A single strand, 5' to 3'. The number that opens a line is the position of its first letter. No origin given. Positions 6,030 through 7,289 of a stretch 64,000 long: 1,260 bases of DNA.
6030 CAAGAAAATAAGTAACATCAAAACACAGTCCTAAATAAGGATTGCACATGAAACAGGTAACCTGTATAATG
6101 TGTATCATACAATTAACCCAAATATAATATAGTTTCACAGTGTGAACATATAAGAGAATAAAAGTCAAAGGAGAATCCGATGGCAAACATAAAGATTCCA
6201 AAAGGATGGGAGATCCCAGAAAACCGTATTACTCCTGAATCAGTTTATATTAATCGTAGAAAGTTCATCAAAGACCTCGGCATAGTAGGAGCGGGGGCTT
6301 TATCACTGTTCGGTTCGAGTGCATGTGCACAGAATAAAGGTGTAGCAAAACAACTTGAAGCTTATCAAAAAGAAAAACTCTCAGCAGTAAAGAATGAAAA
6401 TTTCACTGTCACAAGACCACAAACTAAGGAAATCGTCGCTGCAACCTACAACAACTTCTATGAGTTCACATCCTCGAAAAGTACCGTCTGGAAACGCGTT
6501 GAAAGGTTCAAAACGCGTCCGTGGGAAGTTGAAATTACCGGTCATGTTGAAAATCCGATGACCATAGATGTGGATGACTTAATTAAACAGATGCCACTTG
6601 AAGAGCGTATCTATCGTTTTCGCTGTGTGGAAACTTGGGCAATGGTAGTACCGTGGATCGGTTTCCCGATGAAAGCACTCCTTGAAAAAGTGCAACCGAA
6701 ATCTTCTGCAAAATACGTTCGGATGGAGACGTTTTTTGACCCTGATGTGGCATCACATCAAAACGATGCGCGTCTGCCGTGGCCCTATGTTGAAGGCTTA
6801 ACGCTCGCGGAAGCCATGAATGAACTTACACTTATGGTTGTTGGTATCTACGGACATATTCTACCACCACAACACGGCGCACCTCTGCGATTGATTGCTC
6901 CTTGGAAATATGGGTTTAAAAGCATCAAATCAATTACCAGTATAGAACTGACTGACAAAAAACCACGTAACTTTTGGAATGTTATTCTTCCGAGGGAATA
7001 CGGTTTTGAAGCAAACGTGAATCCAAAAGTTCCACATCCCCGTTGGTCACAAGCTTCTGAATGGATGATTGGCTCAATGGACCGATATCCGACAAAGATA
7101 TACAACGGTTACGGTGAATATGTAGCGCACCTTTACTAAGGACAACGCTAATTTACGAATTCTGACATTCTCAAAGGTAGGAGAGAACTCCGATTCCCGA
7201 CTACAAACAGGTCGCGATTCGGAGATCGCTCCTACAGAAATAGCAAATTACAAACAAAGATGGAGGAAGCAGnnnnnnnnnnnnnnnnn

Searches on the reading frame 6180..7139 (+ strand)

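Call 3: search_protein_families(library=pfam, proteins=[window:6180-7139:+], max_evalue=0.1)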
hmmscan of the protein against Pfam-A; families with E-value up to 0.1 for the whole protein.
window:6180-7139:+ (319 aa): 1 family
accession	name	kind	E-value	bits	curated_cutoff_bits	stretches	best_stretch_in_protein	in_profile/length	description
PF00174.25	Oxidored_molyb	-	4.8e-35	121.1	24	1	107-266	4-169/169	Oxidoreductase molybdopterin binding domain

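Call 4: search_protein_families(library=ncbifam, proteins=[window:6180-7139:+], max_evalue=0.1)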
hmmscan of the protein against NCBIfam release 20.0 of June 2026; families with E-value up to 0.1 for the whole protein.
window:6180-7139:+ (319 aa): 6 families
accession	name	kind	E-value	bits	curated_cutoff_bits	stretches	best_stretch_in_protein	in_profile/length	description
NF003767.0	PRK05363.1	equivalog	2.8e-128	427.7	207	1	4-319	3-311/320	protein-methionine-sulfoxide reductase catalytic subunit MsrP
NF052245.1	SorA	equivalog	4.8e-12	45.3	600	1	158-266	153-254/396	SorA family sulfite dehydrogenase catalytic subunit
TIGR04555.1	sulfite_DH_soxC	equivalog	2.4e-07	30.1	420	1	156-260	167-257/408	sulfite dehydrogenase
NF052247.1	SorT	equivalog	2.8e-06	26.4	570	1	204-261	190-246/387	SorT family sulfite dehydrogenase catalytic subunit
TIGR01409.1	TAT_signal_seq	domain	0.012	15.9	16.7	1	24-43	1-20/29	twin-arginine translocation signal domain-containing protein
TIGR01617.1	arsC_related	subfamily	0.073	13.3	75.05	0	42-109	2-68/117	Spx/MgsR family RNA polymerase-binding regulatory protein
